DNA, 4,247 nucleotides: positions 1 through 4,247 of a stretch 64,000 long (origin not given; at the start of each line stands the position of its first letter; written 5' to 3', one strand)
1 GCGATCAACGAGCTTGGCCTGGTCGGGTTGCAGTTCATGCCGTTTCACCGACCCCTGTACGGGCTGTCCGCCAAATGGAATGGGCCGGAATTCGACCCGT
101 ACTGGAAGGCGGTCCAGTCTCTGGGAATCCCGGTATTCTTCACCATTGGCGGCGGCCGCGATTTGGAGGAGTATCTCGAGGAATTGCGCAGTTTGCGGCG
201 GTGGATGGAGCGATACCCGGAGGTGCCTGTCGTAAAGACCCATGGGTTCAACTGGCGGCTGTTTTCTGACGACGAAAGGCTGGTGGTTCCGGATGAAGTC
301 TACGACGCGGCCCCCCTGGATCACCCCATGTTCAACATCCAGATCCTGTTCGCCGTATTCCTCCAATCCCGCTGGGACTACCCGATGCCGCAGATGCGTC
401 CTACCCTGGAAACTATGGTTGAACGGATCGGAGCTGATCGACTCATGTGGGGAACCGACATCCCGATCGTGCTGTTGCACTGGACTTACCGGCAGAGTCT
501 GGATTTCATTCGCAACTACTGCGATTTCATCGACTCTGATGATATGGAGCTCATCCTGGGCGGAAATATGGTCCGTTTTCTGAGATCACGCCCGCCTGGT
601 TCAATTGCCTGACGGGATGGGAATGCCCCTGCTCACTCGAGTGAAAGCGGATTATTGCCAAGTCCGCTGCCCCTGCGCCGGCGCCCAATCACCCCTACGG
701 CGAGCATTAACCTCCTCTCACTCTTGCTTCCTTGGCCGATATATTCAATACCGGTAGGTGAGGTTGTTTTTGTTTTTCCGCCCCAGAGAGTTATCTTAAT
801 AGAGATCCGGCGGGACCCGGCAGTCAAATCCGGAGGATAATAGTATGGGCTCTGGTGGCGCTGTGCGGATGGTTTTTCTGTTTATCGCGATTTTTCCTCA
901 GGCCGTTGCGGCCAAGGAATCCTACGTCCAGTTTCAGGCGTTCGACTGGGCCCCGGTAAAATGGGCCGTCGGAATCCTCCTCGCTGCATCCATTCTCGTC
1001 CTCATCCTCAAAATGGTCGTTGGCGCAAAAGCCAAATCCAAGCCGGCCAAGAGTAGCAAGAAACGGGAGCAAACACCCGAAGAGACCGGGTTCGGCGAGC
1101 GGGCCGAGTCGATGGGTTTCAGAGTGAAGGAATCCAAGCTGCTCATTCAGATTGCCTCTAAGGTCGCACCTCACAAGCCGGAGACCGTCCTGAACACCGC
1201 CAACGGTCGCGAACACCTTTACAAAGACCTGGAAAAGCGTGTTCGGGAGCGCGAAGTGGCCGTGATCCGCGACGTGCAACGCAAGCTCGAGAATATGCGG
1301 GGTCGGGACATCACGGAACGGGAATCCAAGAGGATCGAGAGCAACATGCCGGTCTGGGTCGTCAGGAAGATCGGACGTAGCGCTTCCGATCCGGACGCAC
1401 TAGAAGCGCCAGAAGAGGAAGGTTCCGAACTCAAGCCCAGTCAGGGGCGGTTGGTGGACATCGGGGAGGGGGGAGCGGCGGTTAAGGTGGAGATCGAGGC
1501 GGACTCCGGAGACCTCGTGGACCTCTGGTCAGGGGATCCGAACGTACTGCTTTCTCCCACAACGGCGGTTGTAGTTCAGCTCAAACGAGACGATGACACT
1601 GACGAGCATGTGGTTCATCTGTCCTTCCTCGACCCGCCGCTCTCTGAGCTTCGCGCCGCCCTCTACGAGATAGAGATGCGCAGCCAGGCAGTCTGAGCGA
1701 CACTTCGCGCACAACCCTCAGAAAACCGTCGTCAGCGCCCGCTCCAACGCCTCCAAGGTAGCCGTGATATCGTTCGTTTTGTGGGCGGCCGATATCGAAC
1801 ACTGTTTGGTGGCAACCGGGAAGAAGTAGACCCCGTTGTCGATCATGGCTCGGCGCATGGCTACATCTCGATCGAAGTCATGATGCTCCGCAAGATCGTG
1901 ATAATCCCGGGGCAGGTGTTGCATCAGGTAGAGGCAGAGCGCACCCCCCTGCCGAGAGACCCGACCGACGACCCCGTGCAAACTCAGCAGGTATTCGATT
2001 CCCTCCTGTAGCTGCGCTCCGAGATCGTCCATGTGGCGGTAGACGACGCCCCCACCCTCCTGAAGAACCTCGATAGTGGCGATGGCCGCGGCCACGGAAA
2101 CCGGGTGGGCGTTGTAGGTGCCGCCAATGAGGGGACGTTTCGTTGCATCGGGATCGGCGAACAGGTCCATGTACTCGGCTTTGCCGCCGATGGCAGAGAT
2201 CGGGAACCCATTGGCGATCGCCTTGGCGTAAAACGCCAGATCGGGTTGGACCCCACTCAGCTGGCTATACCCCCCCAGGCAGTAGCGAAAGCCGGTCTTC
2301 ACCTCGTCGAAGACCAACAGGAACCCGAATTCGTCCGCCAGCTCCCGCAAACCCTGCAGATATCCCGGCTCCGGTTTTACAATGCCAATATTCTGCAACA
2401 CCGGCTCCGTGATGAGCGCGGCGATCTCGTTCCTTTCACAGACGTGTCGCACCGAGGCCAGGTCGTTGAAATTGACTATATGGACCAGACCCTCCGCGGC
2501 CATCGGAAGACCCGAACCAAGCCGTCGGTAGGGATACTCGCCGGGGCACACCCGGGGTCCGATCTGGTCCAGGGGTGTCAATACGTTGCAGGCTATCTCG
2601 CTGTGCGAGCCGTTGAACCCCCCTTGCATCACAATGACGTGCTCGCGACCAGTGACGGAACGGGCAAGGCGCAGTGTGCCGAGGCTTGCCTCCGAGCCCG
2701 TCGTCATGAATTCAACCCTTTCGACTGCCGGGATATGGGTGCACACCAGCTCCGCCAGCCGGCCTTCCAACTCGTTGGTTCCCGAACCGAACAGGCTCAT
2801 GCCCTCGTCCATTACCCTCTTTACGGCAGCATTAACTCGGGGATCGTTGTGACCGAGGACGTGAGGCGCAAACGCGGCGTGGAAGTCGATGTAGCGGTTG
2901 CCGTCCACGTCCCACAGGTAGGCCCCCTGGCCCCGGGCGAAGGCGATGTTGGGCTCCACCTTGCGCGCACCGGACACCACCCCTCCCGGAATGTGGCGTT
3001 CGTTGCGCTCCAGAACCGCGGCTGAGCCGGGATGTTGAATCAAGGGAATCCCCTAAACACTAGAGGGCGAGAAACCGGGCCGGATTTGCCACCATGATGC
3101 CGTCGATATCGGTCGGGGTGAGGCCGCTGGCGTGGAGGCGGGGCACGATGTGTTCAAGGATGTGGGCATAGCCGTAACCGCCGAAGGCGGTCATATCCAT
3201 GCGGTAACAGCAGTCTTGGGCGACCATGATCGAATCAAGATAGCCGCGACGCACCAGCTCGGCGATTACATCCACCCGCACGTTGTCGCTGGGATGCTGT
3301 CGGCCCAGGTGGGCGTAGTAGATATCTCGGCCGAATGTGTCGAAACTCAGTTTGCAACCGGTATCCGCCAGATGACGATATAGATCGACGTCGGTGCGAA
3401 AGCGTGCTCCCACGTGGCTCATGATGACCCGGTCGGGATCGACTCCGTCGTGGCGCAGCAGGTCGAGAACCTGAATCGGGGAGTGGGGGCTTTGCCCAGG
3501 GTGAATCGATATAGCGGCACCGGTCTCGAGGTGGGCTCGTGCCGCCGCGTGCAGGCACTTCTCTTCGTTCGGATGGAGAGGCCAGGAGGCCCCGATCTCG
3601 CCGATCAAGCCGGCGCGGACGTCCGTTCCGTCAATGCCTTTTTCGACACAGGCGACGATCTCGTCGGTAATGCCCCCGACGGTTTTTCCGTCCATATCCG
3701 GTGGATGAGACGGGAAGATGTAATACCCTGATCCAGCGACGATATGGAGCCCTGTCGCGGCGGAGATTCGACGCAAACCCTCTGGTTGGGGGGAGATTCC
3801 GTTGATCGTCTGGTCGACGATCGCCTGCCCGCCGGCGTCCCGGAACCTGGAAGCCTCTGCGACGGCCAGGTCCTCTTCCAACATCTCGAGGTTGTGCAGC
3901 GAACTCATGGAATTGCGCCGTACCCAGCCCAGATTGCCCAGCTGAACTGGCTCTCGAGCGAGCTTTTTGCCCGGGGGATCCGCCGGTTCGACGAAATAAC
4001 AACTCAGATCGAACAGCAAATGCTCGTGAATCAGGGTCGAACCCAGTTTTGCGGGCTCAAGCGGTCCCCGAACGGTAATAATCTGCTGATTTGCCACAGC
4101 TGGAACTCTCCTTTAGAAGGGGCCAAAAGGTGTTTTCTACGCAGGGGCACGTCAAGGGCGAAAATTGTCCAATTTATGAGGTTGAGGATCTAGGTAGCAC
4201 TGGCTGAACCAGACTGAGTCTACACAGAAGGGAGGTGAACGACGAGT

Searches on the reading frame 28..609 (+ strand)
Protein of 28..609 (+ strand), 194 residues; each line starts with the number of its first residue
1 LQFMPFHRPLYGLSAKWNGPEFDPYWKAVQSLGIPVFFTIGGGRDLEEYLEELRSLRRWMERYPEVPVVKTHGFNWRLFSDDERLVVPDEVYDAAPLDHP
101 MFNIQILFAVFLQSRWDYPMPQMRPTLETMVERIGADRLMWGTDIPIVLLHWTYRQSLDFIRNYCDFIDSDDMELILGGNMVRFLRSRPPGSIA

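Call 89: search_protein_families(library=pfam, proteins=[window:28-609:+], max_evalue=0.00001)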
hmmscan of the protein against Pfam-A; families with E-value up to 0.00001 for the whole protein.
window:28-609:+ (194 aa): 1 family
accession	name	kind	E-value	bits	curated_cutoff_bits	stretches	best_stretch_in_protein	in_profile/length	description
PF04909.20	Amidohydro_2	-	1.9e-14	54.6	26.4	1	12-186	117-288/289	Amidohydrolase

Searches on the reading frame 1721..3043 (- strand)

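Call 89: search_protein_families(library=pfam, proteins=[window:1721-3043:-], max_evalue=0.00001)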
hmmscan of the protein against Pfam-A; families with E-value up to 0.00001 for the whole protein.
window:1721-3043:- (441 aa): 1 family
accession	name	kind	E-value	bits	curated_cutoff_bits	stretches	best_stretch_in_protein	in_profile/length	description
PF00202.27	Aminotran_3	-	7e-61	206.5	30.5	1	31-436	9-402/403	Aminotransferase class-III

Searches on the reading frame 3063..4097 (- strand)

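Call 89: search_protein_families(library=pfam, proteins=[window:3063-4097:-], max_evalue=0.00001)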
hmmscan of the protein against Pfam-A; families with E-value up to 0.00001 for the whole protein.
window:3063-4097:- (345 aa): 1 family
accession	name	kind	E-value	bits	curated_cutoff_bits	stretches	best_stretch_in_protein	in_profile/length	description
PF02126.24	PTE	-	1.6e-71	241.7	22.4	1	14-343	2-297/298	Phosphotriesterase family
